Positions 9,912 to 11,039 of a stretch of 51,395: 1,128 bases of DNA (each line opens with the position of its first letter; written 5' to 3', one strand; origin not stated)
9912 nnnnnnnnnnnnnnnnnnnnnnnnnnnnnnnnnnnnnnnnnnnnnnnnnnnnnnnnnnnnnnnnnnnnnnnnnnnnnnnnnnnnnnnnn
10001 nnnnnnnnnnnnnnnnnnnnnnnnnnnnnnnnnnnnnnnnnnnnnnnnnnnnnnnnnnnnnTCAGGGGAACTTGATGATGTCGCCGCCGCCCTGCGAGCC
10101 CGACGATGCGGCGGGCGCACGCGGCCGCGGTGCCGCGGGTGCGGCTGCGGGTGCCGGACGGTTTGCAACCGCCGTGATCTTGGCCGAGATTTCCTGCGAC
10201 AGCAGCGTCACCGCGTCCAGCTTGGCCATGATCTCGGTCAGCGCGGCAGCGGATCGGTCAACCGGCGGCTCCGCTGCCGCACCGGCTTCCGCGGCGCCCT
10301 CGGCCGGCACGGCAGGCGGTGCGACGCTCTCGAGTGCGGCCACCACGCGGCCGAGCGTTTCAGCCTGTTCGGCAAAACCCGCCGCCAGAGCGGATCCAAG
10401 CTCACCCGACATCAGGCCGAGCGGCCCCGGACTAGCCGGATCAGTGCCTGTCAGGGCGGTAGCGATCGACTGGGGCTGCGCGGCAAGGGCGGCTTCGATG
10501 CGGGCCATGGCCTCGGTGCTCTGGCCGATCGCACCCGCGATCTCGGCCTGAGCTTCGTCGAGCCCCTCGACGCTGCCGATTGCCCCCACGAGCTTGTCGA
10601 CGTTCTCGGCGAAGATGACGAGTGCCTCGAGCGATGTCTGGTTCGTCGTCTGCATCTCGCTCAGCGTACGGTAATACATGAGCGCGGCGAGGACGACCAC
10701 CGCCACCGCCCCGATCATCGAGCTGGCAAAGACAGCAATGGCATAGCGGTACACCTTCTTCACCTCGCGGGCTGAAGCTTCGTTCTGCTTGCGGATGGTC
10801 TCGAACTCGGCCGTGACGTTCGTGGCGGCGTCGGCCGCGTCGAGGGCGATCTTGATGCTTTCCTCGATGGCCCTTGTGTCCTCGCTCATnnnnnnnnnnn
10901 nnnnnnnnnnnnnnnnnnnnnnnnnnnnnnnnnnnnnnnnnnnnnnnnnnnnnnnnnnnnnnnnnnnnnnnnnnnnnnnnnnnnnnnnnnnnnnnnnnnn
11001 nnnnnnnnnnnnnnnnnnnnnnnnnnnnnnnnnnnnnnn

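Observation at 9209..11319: Four uncharacterised, translationally coupled ORFs appended to the fliOPQR-flhB export-gate operon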

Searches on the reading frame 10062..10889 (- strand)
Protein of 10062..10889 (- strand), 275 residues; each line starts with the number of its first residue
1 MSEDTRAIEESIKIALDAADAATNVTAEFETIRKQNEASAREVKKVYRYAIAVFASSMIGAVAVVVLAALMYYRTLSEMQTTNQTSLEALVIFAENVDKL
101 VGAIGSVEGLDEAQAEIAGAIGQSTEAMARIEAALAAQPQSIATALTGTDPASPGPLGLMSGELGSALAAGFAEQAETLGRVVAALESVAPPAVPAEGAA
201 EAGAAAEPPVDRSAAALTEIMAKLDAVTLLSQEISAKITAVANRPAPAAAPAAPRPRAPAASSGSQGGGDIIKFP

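Call 6: search_protein_families(library=pfam, proteins=[window:10062-10889:-], max_evalue=1)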
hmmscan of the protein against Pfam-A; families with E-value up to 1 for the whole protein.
window:10062-10889:- (275 aa): 3 families
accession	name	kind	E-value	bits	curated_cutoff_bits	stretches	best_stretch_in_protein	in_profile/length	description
PF25617.1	PhiKZ_gp86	-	0.039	13.3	26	1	16-104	153-242/408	Bacteriophage PhiKZ vertex-binding protein gp86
PF01636.29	APH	-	0.085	13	23.2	1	124-215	36-136/239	Phosphotransferase enzyme family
PF04647.20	AgrB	-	0.091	12.5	23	1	33-71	9-46/185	Accessory gene regulator B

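Call 8: search_protein_families(library=ncbifam, proteins=[window:10062-10889:-], max_evalue=1)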
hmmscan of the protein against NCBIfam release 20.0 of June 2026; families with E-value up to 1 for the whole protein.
window:10062-10889:- (275 aa): 2 families
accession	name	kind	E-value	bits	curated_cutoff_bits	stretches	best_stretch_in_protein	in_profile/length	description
TIGR03125.1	citrate_citG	equivalog_domain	0.023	14.2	272.3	1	25-137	134-247/275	triphosphoribosyl-dephospho-CoA synthase CitG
NF010739.0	PRK14141.1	equivalog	0.046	13.3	192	1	9-59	43-90/211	nucleotide exchange factor GrpE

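Call 10: find_homologous_proteins(query=window:10062-10889:-)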
Query window:10062-10889:- (275 aa): 155 proteins with E <= 0.001 among 8000 candidates; the best 120 are listed.
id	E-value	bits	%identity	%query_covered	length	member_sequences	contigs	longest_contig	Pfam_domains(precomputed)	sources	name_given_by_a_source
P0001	1.4e-154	531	100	100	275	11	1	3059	-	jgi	jgi:hypothetical protein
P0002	3.3e-106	373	72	100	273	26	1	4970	-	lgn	-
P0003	2.8e-90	321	68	96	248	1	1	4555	-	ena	-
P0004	5.0e-52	195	49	100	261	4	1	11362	-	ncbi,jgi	jgi:hypothetical protein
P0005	2.3e-50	190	43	100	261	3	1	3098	-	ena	-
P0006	1.3e-49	188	41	100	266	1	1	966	-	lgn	-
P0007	4.6e-49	186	45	100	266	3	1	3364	-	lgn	-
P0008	1.1e-47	181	45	100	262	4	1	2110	-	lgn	-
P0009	3.2e-45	173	38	100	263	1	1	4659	-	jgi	jgi:hypothetical protein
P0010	2.0e-41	161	41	100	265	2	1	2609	-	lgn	-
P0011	9.1e-39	152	41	100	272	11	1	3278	-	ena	-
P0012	2.7e-38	150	41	100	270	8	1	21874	-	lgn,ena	-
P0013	1.2e-37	148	39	93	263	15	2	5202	-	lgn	-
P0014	1.7e-37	148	38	100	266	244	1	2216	-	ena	-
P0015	2.2e-37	148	39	99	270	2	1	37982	-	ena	-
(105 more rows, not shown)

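Call 13: find_related_loci(query=A1, collection=genome_contigs, flank=8000)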
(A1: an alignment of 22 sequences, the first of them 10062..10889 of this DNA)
Query A1 (275 aa) in genome_contigs; peptide patterns used: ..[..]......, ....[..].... (x = any residue, [..] = any of these).
237 stretches matched a pattern; 211 encode a relative of the query (tblastn E <= 1e-3); the best 80 are kept; 80 distinct loci.
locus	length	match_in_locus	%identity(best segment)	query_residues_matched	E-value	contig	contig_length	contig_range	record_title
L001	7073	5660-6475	72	1-275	5e-100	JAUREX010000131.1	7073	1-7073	MAG: Gemmobacter sp. isolate SFB_3D_100_59 NODE_131_length_7073_cov_2.867782, whole genome shotgun sequence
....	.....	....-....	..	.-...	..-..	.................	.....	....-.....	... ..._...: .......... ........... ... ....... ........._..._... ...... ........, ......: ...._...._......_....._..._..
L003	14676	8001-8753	39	1-257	1e-46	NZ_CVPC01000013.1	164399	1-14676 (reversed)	Nereida ignava strain CECT 5292, whole genome shotgun sequence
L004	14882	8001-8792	41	1-275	4e-41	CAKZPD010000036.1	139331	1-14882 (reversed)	MAG TPA_asm: uncultured Sulfitobacter sp. isolate ERR2094171_bin.31_CONCOCT_v1.1_MAG genome assembly, contig: ERZ650152.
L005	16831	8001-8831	36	1-275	5e-40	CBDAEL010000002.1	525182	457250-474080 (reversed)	Paracoccaceae bacterium isolate RE-M30 genome assembly, contig: RE-M30-c3, whole genome shotgun sequence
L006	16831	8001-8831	34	1-275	1e-39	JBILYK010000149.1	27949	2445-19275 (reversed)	MAG: Paracoccaceae bacterium isolate ME2018-11-08_3300044516_group8_bin71 Rohwer_bin1963_scaffold_860_c1, whole genome s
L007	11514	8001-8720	43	1-247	3e-39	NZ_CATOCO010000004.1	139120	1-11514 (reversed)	MAG: uncultured Planktomarina sp. isolate NSEA_SAMEA5407188_METAG_20160512B7G10 NSEA_20160512B7G10_METAG-scaffold_4, who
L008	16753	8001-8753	38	8-275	2e-34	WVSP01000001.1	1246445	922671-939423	Rhodobacterales bacterium LSUCC0031 NODE_1, whole genome shotgun sequence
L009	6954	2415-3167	39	8-275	1e-33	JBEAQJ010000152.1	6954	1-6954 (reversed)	MAG: Pseudomonadota bacterium isolate muddycreek_2019_sw_WHONDRS-S19S_0082_B_bin.39 scaffold_1103362, whole genome shotg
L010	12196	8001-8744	38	8-275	1e-31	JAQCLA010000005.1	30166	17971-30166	MAG: Proteobacteria bacterium isolate casp40-mb.90 NODE_3547_length_30166_cov_0.142116, whole genome shotgun sequence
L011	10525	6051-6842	39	8-275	1e-31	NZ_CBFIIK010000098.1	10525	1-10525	MAG: Roseicyclus sp. isolate Co_bin_74_permissive Co_bin_74_permissive_c99, whole genome shotgun sequence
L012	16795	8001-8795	30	1-275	4e-29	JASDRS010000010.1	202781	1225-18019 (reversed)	MAG: Paracoccaceae bacterium isolate P24860_108_MAG_23 P24860_108_S7_metaspades_20_length_202781_cov_12, whole genome sh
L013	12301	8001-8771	37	1-258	9e-28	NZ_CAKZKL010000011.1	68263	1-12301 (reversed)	MAG: uncultured Lentibacter sp. isolate ERR2094171_bin.5_CONCOCT_v1.1_MAG ERZ650152.351, whole genome shotgun sequence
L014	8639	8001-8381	46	8-123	2e-27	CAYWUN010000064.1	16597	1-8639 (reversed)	MAG TPA_asm: uncultured Aestuarium sp. isolate SRP249901_co1_178 genome assembly, contig: NODE_3047_length_16597_cov_9.6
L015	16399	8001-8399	42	1-133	4e-26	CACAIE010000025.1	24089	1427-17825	uncultured SAR116 cluster alpha proteobacterium isolate AG-343-K16 genome assembly, contig: AG-343-K16_NODE_25, whole ge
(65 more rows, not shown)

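Call 29: search_protein_representatives(alignment_id=A1)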
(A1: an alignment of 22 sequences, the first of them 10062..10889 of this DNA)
Query: 22 sequences, 266 profile positions. Proteins with E-value up to 0.001 (for the whole library): 337; up to 1e-10: 191; up to 1e-30: 65. The best 150 are listed.
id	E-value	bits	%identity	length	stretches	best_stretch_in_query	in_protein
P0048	2.7e-93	329.0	-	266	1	1-266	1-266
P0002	5.9e-91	321.4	-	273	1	1-266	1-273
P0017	1.7e-88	313.3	-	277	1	1-266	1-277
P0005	1.0e-86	307.4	-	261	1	1-266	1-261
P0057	8.8e-85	301.1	-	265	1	2-266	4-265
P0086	6.4e-73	262.2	-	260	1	2-266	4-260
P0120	2.2e-68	247.3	-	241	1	1-233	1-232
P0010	2.7e-68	247.1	-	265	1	1-266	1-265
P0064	3.2e-67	243.6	-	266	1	1-266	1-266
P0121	2.1e-66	240.9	-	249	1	1-234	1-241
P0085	3.9e-63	230.2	-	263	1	1-266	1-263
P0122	1.1e-57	212.3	-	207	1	1-154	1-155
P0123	1.3e-56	208.8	-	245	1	1-232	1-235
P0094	2.7e-55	204.4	-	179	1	1-130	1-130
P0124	7.7e-55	203.0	-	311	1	1-266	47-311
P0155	1.1e-39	153.3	-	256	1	1-266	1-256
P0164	1.3e-34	136.7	-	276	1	3-266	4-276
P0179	2.0e-28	116.3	-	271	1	4-266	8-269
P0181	9.3e-27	110.9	-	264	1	7-266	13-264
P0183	1.7e-26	110.1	-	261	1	3-266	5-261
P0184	1.3e-25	107.1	-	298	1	4-266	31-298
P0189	2.9e-25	106.0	-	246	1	1-266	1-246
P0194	2.3e-23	99.8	-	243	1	1-206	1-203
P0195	5.0e-23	98.6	-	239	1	3-231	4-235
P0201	8.1e-22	94.7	-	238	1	1-193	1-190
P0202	1.2e-21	94.2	-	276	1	3-266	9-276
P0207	2.9e-21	92.9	-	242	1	1-206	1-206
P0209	4.4e-21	92.3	-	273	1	7-266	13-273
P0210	6.9e-21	91.6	-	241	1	1-207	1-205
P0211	7.6e-21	91.5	-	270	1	3-266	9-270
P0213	9.1e-21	91.3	-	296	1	7-266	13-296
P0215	9.8e-21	91.1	-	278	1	6-266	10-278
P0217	1.8e-20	90.3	-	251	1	6-206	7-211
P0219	2.5e-20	89.8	-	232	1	1-193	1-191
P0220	9.8e-20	87.9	-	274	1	4-266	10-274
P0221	1.6e-19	87.2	-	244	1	3-208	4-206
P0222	2.1e-19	86.8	-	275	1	7-266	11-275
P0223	2.3e-19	86.6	-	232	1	1-193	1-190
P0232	4.4e-18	82.4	-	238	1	6-196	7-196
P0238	2.1e-17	80.3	-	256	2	6-207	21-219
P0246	7.6e-17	78.4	-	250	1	9-266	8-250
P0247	7.7e-17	78.4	-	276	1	8-266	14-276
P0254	3.7e-16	76.1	-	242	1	7-186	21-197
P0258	1.6e-15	74.0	-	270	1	5-266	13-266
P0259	2.1e-15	73.6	-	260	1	5-195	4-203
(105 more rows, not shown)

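Call 31: list_cluster_members(proteins=[P0201, P0232, P0183, P0189, P0246, P0155, P0195, P0179, P0202, P0164])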
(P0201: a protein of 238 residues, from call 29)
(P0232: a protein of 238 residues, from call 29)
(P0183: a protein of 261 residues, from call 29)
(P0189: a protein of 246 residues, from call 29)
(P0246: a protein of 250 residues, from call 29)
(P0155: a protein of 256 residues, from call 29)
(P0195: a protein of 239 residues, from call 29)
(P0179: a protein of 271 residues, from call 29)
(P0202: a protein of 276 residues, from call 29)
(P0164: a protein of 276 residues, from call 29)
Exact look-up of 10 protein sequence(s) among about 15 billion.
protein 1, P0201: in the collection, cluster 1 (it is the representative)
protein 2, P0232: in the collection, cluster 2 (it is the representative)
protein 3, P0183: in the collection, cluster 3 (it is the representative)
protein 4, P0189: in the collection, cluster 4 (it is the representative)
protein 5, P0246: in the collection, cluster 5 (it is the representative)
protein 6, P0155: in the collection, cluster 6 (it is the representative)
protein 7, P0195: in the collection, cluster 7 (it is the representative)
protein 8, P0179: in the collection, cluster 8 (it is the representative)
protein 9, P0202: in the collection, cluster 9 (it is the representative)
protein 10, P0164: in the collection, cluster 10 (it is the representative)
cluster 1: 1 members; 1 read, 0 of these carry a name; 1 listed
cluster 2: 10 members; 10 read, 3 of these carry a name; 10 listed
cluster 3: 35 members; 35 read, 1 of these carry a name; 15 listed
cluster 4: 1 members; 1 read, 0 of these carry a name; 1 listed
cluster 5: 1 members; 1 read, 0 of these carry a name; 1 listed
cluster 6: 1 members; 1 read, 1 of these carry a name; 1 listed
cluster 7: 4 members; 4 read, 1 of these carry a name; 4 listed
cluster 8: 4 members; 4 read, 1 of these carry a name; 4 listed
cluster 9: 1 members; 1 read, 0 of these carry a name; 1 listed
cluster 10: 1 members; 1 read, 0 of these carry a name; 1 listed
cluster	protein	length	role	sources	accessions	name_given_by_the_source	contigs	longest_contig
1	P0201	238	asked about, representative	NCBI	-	-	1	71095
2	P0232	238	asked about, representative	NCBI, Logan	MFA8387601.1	MAG: hypothetical protein ACEPO2_18440 [Pelagibaca sp.]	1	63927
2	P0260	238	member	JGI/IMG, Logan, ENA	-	hypothetical protein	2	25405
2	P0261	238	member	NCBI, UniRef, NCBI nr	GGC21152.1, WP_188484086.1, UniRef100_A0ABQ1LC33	hypothetical protein GCM10011363_42240 [Marivita lacus] | Uncharacterized protein n=1 Tax=Marivita lacus TaxID=1323742 RepID=A0ABQ1LC33_9RHOB | hypothetical protein [Marivita lacus]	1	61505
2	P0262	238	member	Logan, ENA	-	-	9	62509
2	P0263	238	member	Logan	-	-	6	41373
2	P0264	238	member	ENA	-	-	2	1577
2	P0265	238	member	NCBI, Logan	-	-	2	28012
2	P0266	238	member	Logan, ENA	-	-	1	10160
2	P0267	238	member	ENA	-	-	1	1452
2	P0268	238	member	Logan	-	-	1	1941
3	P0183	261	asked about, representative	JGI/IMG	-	-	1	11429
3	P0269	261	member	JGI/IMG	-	hypothetical protein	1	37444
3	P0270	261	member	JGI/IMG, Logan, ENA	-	-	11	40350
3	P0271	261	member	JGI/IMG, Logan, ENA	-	-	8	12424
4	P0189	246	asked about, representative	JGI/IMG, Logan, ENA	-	-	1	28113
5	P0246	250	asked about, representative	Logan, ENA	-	-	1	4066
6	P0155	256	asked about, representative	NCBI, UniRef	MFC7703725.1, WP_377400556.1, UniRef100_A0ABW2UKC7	hypothetical protein ACFQXB_05920 [Plastorhodobacter daqingensis] | Methyl-accepting chemotaxis protein n=1 Tax=Plastorhodobacter daqingensis TaxID=1387281 ...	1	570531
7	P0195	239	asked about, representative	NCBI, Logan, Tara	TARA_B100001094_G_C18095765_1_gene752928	strand:- start:98 stop:817 length:720 start_codon:yes stop_codon:yes gene_type:complete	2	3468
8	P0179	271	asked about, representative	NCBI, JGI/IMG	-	-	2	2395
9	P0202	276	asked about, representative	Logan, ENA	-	-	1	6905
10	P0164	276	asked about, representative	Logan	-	-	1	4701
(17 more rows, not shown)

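Call 40: search_solved_structures(query=A1, max_evalue=1)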
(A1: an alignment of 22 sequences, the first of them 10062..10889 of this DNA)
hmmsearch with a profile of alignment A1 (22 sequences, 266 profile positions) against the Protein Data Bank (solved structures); distinct sequences matched with E-value up to 1: 95 (the best 60 are shown).
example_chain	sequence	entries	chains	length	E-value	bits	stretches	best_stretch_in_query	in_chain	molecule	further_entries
3s84_A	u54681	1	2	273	6.6e-06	29.4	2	126-213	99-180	Apolipoprotein A-IV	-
9hx4_F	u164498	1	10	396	2.1e-05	27.7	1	125-212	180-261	Apolipoprotein A-IV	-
1av1_A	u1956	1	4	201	0.00037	23.6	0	116-191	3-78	APOLIPOPROTEIN A-I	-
2msc_A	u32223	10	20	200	0.00039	23.5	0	122-202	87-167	Apolipoprotein A-I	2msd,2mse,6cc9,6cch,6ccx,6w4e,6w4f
4v6m_A0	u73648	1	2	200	0.0004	23.5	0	113-202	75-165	Apolipoprotein A-I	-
6pts_A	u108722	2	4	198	0.00041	23.5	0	122-202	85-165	Apolipoprotein A-I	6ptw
3k2s_A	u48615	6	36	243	0.00043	23.4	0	116-192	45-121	Apolipoprotein A-I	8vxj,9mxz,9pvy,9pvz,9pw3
6gaj_A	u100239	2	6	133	0.00096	22.3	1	96-200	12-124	Outer capsid protein sigma-1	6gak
6clz_B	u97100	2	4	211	0.002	21.2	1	107-202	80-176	Apolipoprotein A-I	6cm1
6qu1_A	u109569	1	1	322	0.0023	21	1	86-201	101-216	Transcription intermediary factor 1-beta,Transcription intermediary factor 1-beta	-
6gao_A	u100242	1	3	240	0.003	20.6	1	96-220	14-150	Outer capsid protein sigma-1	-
6h3a_A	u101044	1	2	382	0.0031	20.6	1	86-201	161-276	Transcription intermediary factor 1-beta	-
7z36_A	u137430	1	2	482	0.0048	20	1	86-201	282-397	Endolysin,Transcription intermediary factor 1-beta,Isoform 2 of Transcription intermediary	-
7zr2_A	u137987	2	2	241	0.005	19.9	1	105-225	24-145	Spike protein S2',Chimeric protein mimic of SARS-CoV-2 Spike HR1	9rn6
6qaj_A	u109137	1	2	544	0.0057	19.7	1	86-201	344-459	Endolysin,Transcription intermediary factor 1-beta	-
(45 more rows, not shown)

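Call 42: find_homologous_proteins(query=A4)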
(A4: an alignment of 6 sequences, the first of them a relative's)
Query A4 (6 sequences) (238 aa, profile of the alignment): 89 proteins with E <= 0.001 among 8000 candidates.
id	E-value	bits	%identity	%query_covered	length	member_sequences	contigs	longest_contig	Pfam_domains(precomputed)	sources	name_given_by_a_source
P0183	1.8e-93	331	43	34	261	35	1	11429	-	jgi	-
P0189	3.5e-89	317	32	51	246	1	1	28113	-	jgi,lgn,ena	-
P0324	3.7e-86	307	35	66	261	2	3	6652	-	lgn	-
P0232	3.7e-81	291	100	100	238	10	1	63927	-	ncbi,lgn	ncbi:MAG: hypothetical protein ACEPO2_18440 [Pelagibaca sp.]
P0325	9.8e-79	283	95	100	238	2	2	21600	-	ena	-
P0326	2.3e-78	282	35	80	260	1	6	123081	-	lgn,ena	-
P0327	6.6e-71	257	74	100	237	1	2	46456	-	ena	-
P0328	5.4e-69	251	75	100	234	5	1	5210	-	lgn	-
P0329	1.8e-68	250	72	100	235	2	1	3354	-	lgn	-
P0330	2.9e-68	249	75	100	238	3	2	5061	-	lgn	-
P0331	2.8e-66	242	76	100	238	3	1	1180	-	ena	-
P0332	3.5e-65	239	67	100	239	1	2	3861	-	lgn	-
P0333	6.0e-65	238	69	100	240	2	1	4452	-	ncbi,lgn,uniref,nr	ncbi:MAG: hypothetical protein FKY71_14610 [Spiribacter salinus]|uniref:Uncharacterized protein n=1 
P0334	6.1e-64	235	71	100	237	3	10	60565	-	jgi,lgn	jgi:hypothetical protein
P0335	3.0e-63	232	67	99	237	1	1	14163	-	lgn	-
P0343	2.0e-60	223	43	97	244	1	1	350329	-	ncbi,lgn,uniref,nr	ncbi:hypothetical protein [Pseudoprimorskyibacter insulae]|uniref:Chromosome partition protein Smc n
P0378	4.0e-42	163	36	100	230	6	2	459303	-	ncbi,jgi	ncbi:hypothetical protein [Roseovarius sp.]|jgi:uncharacterized phage infection (PIP) family protein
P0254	8.4e-36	142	40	97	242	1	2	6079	-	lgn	-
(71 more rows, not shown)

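Call 48: find_encoding_contigs(protein=P0343, flank=6000, max_places=1)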
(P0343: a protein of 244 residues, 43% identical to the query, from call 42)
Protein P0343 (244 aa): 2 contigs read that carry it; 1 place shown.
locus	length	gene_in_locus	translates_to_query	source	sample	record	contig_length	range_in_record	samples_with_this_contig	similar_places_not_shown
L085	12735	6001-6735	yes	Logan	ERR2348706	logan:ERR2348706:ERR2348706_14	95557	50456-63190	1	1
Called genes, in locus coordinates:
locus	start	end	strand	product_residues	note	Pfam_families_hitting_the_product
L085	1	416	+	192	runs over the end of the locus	PF03748:FliL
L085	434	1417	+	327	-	PF02154:FliM, PF01052:FliMN_C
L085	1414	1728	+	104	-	PF28396:SepQ_C, PF01052:FliMN_C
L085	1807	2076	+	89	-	-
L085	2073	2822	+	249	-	PF00813:FliP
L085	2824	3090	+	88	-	PF01313:Bac_export_3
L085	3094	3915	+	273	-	PF01311:Bac_export_1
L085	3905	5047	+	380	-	PF01312:Bac_export_2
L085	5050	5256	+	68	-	-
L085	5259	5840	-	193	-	-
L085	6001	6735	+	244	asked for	-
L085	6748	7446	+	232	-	-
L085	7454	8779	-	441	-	PF00309:Sigma54_AID, PF04963:Sigma54_CBD, PF04552:Sigma54_DBD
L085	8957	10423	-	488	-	PF00669:Flagellin_N, PF07196:Flagellin_IN, PF00700:Flagellin_C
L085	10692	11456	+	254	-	PF01618:MotA_ExbB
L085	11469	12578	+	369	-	-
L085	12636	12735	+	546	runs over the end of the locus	PF02465:FliD_N, PF07195:FliD_C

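Call 49: find_encoding_contigs(protein=P0378, flank=6000, max_places=1)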
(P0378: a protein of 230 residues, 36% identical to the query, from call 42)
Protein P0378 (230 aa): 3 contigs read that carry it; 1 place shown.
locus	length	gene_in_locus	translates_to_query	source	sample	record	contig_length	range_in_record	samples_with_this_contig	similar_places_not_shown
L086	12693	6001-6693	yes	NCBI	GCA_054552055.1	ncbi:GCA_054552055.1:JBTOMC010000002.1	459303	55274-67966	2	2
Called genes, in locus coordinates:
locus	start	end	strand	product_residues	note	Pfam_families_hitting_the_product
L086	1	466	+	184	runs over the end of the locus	PF03748:FliL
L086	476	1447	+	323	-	PF02154:FliM, PF01052:FliMN_C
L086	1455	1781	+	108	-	PF28396:SepQ_C (weak), PF01052:FliMN_C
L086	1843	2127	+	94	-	-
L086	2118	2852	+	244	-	PF00813:FliP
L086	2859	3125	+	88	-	PF01313:Bac_export_3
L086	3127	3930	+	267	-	PF01311:Bac_export_1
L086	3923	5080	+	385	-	PF01312:Bac_export_2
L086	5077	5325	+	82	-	-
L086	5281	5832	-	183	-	-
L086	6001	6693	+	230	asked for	-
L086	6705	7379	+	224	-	-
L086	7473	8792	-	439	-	PF00309:Sigma54_AID, PF04963:Sigma54_CBD, PF04552:Sigma54_DBD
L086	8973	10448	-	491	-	PF00669:Flagellin_N, PF07196:Flagellin_IN, PF00700:Flagellin_C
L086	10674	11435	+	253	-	PF20560:MotA_N (weak), PF01618:MotA_ExbB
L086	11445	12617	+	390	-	PF13677:MotB_plug, PF00691:OmpA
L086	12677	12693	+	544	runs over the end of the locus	PF02465:FliD_N, PF07195:FliD_C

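Call 71: predict_structure(alignment_id=A7)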
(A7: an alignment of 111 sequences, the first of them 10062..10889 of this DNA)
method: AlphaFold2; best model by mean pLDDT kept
length: 275 residues; sequences in the alignment: 111
mean_pLDDT: 79.1   pTM: 0.36
mean pLDDT of the five models: 79.1, 75.3, 71.0, 70.7, 69.5
residues with pLDDT >= 90: 100; 70-90: 106; 50-70: 48; < 50: 21
segments of 3 or more residues with pLDDT < 50: 203-205, 254-268
pLDDT, mean of each block of 10 residues (from residue 1): 83 95 95 96 96 96 96 95 92 92 87 86 87 84 67 63 77 79 76 58 51 71 79 79 70 48 47 53
secondary structure, 60 per line:
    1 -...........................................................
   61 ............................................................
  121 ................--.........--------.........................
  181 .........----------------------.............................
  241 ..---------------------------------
elements in order: H2-136 H139-147 H156-189 H212-242
